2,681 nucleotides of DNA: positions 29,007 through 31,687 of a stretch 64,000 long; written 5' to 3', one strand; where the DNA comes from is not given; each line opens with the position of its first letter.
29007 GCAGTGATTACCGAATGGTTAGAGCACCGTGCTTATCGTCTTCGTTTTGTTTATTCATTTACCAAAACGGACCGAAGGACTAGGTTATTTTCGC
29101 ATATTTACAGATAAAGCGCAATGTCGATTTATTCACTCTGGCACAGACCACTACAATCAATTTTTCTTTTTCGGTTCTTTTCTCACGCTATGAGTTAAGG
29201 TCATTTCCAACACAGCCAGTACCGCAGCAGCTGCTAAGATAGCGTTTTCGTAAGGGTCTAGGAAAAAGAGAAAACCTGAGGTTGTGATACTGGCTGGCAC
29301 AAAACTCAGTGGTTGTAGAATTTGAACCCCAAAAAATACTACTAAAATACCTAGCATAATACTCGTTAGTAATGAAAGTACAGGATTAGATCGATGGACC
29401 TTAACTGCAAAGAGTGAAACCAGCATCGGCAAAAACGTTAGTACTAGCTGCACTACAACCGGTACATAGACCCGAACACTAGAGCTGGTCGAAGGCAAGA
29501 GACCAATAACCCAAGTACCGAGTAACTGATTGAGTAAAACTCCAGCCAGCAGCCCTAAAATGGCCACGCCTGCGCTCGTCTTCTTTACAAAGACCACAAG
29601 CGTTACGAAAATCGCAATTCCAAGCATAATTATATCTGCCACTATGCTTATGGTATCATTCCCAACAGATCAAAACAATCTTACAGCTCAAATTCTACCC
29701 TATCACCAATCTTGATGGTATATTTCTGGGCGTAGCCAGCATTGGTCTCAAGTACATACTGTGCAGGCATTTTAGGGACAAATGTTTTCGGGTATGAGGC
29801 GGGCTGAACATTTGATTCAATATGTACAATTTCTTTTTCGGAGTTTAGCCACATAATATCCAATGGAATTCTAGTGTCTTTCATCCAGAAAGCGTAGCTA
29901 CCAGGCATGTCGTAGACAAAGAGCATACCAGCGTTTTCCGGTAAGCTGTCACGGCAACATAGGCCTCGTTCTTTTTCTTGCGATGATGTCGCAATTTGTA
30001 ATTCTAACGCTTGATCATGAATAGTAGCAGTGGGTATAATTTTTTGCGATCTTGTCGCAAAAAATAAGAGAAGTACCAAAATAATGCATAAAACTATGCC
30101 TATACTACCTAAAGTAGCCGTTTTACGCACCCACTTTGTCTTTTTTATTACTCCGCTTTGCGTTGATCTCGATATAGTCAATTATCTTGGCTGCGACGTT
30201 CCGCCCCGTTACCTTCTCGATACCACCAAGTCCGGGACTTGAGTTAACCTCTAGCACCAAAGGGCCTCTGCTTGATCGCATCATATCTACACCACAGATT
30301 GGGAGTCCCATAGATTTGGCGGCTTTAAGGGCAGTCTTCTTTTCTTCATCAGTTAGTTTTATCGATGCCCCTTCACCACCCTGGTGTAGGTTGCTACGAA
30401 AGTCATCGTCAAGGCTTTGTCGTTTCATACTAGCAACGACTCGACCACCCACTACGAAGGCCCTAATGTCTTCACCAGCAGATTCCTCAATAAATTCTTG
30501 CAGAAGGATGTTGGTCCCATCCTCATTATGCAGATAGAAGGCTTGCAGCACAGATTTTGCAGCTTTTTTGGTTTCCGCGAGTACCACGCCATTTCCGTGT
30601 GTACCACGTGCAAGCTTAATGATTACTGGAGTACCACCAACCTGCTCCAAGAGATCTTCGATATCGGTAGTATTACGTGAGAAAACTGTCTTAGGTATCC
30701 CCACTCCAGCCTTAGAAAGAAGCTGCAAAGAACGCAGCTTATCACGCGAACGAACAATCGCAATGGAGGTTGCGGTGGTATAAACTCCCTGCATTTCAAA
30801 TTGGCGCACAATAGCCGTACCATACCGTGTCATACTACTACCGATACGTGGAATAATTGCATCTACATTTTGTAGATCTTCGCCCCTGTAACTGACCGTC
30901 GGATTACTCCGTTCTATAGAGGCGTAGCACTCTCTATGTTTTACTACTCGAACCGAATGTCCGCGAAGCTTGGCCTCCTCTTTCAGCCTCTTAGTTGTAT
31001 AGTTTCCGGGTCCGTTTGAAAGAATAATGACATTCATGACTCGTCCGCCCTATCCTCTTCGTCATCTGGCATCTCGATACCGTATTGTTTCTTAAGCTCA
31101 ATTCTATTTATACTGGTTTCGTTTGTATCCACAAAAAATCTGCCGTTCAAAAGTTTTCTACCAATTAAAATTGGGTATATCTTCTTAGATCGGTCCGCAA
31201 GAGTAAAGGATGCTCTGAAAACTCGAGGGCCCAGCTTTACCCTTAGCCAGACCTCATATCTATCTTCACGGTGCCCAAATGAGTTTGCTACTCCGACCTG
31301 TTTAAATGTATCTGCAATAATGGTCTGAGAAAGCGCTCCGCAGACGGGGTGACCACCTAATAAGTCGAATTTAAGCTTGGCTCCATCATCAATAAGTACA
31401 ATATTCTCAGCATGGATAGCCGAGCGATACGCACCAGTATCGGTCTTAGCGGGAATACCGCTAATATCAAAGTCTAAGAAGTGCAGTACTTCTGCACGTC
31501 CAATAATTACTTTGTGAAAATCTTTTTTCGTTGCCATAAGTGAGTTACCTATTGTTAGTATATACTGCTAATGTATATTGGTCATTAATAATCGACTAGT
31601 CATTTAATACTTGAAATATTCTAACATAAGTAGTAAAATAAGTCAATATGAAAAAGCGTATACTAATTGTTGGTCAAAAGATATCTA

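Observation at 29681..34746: Cluster of four ATP-grasp peptide ligases (three subfamilies) with a RimB-type protease-like protein and DUF192, no visible substrate gene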

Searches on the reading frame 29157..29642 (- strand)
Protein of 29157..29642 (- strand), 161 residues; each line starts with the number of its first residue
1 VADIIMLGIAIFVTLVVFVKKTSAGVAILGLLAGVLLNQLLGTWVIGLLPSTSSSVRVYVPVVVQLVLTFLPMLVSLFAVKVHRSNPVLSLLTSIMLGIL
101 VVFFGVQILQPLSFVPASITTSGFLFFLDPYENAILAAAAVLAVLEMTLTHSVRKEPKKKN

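Call 3: search_protein_families(library=pfam, proteins=[window:29157-29642:-], max_evalue=0.01)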
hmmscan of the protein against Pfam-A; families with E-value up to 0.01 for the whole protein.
window:29157-29642:- (161 aa): 0 families

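Call 4: search_protein_families(library=ncbifam, proteins=[window:29157-29642:-], max_evalue=0.01)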
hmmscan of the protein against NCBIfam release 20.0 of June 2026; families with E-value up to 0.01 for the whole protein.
window:29157-29642:- (161 aa): 0 families

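Call 71: search_protein_families(library=padloc, proteins=[window:29157-29642:-], max_evalue=0.001)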
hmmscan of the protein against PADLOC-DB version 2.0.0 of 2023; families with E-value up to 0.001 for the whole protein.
window:29157-29642:- (161 aa): 0 families

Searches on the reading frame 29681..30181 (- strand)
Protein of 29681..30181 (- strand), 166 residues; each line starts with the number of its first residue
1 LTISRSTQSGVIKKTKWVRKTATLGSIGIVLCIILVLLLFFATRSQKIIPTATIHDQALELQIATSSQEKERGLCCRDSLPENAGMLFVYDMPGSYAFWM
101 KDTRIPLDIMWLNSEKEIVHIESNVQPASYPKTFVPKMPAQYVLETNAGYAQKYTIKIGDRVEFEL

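Call 3: search_protein_families(library=pfam, proteins=[window:29681-30181:-], max_evalue=0.01)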
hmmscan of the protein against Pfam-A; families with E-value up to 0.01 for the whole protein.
window:29681-30181:- (166 aa): 1 family
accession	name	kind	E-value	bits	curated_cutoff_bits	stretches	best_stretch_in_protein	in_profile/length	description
PF02643.20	DUF192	-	5.6e-32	110.2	27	1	60-164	2-96/96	Uncharacterized ACR, COG1430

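Call 4: search_protein_families(library=ncbifam, proteins=[window:29681-30181:-], max_evalue=0.01)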
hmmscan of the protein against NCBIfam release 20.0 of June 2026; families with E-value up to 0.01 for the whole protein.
window:29681-30181:- (166 aa): 1 family
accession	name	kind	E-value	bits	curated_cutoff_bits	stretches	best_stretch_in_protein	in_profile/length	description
NF002996.0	PRK03760.1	equivalog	1.6e-09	37.7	146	1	98-165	54-117/121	hypothetical protein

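Call 71: search_protein_families(library=padloc, proteins=[window:29681-30181:-], max_evalue=0.001)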
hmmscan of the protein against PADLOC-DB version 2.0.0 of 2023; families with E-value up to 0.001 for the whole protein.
window:29681-30181:- (166 aa): 0 families

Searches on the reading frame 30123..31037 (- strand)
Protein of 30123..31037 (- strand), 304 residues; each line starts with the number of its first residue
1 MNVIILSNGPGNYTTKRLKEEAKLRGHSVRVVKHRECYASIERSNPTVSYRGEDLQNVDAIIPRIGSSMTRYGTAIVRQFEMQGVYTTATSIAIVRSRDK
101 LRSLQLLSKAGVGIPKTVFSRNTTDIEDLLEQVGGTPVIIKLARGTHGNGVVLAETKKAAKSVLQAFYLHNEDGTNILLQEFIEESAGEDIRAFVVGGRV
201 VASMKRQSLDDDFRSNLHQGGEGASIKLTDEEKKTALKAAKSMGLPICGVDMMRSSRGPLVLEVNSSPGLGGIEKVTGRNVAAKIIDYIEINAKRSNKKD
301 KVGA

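Call 3: search_protein_families(library=pfam, proteins=[window:30123-31037:-], max_evalue=0.01)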
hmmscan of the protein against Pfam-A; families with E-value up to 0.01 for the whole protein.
window:30123-31037:- (304 aa): 7 families
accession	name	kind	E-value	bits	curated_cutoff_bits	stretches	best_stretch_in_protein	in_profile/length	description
PF08443.16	RimK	-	2.3e-62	210.4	21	1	98-289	2-188/188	RimK-like ATP-grasp domain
PF18030.7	Rimk_N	-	1.1e-35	122.2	26.4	1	1-94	1-94/94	RimK PreATP-grasp domain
PF02955.21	GSH-S_ATP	-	2.1e-18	66.8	23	1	114-265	12-160/175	Prokaryotic glutathione synthetase, ATP-grasp domain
PF14397.11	ATPgrasp_ST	-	2.2e-10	40.6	31.4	1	98-230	20-180/278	Sugar-transfer associated ATP-grasp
PF02655.19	ATP-grasp_3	-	4.7e-10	40.2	23.2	1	99-266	3-155/160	ATP-grasp domain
PF14398.11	ATPgrasp_YheCD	-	0.0017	18.1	26.8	0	112-167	27-80/255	YheC/D like ATP-grasp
PF14243.11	R2K_3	-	0.007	17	26.3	0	133-266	44-150/169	ATP-grasp domain, R2K clade family 3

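Call 4: search_protein_families(library=ncbifam, proteins=[window:30123-31037:-], max_evalue=0.01)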
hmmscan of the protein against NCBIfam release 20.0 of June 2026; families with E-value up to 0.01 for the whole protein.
window:30123-31037:- (304 aa): 30 families (the best 25 are shown)
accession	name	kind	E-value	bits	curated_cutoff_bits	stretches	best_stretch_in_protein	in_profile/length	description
NF007764.0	PRK10446.1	equivalog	2.4e-100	335.7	331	1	1-296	1-293/300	30S ribosomal protein S6--L-glutamate ligase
TIGR00768.1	rimK_fam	subfamily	7e-77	258.5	143.4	1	5-289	4-276/276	RimK family alpha-L-glutamate ligase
NF040720.1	MptN_Meth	equivalog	7.2e-51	173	350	1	5-289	4-290/291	tetrahydromethanopterin:alpha-L-glutamate ligase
TIGR02144.1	LysX_arch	equivalog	3.4e-41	141.2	275.6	1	18-290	15-276/281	lysine biosynthesis protein LysX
TIGR04443.1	F420_CofF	equivalog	6.6e-26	91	300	1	67-287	60-276/283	coenzyme gamma-F420-2:alpha-L-glutamate ligase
TIGR04356.1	grasp_GAK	hypoth_equivalog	9.1e-25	87.3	300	1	10-289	8-283/287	GAK system ATP-grasp enzyme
NF009110.0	PRK12458.1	subfamily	1.7e-23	83.2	408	1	84-296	120-334/349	glutathione synthetase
NF003573.0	PRK05246.1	equivalog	2.2e-23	82.5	272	1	76-293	101-313/316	glutathione synthase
NF010623.0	PRK14016.1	subfamily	5e-23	81.2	877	2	80-208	194-317/871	cyanophycin synthetase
TIGR02068.2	cya_phycin_syn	equivalog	3.8e-22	78.1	850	2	68-207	182-315/862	cyanophycin synthetase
TIGR01380.1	glut_syn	equivalog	1.2e-19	70.5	299.05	1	72-290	96-309/312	glutathione synthase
TIGR03103.1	trio_acet_GNAT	equivalog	1.3e-14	53.7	569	2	84-206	284-397/547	N-acetylglutaminylglutamine synthetase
TIGR02291.1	rimK_rel_E_lig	hypoth_equivalog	3.5e-10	39.4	314.2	0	237-271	238-273/317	alpha-L-glutamate ligase-like protein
NF002688.0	PRK02471.1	equivalog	6.4e-10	38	425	1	99-206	489-593/756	bifunctional glutamate--cysteine ligase GshA/glutathione synthetase GshB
NF038074.1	fam_STM4014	hypoth_equivalog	1.1e-09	38.1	175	1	78-163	95-183/349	STM4014 family protein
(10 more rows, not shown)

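Call 71: search_protein_families(library=padloc, proteins=[window:30123-31037:-], max_evalue=0.001)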
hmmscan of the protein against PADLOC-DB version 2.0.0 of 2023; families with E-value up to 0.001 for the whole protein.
window:30123-31037:- (304 aa): 0 families

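Call 89: search_solved_structures(query=window:30123-31037:-, max_evalue=1e-20, show_alignments=1)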
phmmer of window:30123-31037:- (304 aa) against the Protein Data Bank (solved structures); distinct sequences matched with E-value up to 1e-20: 4.
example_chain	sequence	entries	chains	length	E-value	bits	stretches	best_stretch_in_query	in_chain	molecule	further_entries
7qyr_A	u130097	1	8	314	3e-98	331.7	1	1-293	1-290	Probable alpha-L-glutamate ligase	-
7qys_A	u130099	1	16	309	9.8e-95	320.2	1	1-293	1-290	Probable alpha-L-glutamate ligase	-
5zct_A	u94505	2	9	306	1.2e-86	293.7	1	1-293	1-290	Ribosomal protein S6--L-glutamate ligase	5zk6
4iwx_A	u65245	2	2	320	1.4e-86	293.5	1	1-293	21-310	Ribosomal protein S6 modification protein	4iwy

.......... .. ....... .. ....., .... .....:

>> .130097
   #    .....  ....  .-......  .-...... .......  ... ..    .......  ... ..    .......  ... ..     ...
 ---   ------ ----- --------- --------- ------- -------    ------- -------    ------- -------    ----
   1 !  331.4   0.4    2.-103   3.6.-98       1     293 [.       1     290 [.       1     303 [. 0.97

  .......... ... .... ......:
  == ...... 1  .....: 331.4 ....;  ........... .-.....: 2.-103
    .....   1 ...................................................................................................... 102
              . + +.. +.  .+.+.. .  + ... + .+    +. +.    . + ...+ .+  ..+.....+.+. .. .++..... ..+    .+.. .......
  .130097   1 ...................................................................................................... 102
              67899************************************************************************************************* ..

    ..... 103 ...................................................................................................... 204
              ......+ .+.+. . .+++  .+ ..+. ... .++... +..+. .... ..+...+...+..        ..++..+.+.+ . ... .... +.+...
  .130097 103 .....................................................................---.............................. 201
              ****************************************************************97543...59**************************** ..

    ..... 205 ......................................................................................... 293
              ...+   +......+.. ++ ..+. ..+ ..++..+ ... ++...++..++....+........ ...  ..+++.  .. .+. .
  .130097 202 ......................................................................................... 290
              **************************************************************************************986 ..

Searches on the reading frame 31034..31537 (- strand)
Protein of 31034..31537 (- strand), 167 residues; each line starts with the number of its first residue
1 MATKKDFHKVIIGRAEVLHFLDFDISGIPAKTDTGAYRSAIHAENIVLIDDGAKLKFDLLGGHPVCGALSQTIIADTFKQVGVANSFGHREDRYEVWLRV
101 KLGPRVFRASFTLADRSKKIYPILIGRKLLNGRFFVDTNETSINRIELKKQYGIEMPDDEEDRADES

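Call 3: search_protein_families(library=pfam, proteins=[window:31034-31537:-], max_evalue=0.01)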
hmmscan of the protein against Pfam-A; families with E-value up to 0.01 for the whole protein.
window:31034-31537:- (167 aa): 1 family
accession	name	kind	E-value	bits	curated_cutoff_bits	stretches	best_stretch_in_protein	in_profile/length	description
PF05618.17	Zn_protease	-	7.1e-14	52.3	27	1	11-144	1-135/138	Putative ATP-dependent zinc protease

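Call 4: search_protein_families(library=ncbifam, proteins=[window:31034-31537:-], max_evalue=0.01)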
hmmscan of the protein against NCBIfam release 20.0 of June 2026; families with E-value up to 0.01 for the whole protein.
window:31034-31537:- (167 aa): 4 families
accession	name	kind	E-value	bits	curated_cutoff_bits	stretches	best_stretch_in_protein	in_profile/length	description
NF052264.1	retropep_RloA3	equivalog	4.1e-14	52.6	210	1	28-142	37-153/159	retropepsin-like aspartic peptidase RloA3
NF052261.1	Asp_endo_RimB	equivalog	8.6e-13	48.3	200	1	8-141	6-140/148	retropepsin-like aspartic endopeptidase RimB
NF052263.1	retropep_RloA2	exception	2e-05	24.1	250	0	9-49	21-60/170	retropepsin-like aspartic peptidase RloA2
NF052262.1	retropep_RloA1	exception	0.0024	17.5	280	0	8-46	23-60/178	retropepsin-like aspartic peptidase RloA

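Call 8: search_solved_structures(query=window:31034-31537:-, max_evalue=0.1, show_alignments=1)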
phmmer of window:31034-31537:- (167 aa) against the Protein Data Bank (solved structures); distinct sequences matched with E-value up to 0.1: 2.
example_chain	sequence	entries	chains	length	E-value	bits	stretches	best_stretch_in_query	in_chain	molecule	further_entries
2pma_A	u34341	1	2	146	0.00012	25.6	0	95-130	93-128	Uncharacterized protein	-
9g59_A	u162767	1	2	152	0.0006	23.3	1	13-135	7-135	Putative ATP-dependent zinc protease domain-containing protein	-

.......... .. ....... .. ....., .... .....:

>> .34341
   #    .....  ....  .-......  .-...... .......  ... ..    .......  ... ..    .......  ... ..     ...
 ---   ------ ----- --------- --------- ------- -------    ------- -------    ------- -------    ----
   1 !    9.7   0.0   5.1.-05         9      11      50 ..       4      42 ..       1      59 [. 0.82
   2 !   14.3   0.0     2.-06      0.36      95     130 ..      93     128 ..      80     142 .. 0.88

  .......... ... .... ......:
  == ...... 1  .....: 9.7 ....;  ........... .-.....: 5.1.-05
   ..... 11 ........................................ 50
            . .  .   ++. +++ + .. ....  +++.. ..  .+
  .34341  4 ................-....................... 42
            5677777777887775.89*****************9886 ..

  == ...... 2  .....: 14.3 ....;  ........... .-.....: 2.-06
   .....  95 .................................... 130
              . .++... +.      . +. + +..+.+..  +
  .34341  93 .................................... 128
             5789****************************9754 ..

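Call 71: search_protein_families(library=padloc, proteins=[window:31034-31537:-], max_evalue=0.001)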
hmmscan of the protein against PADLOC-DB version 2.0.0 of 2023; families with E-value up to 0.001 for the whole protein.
window:31034-31537:- (167 aa): 0 families
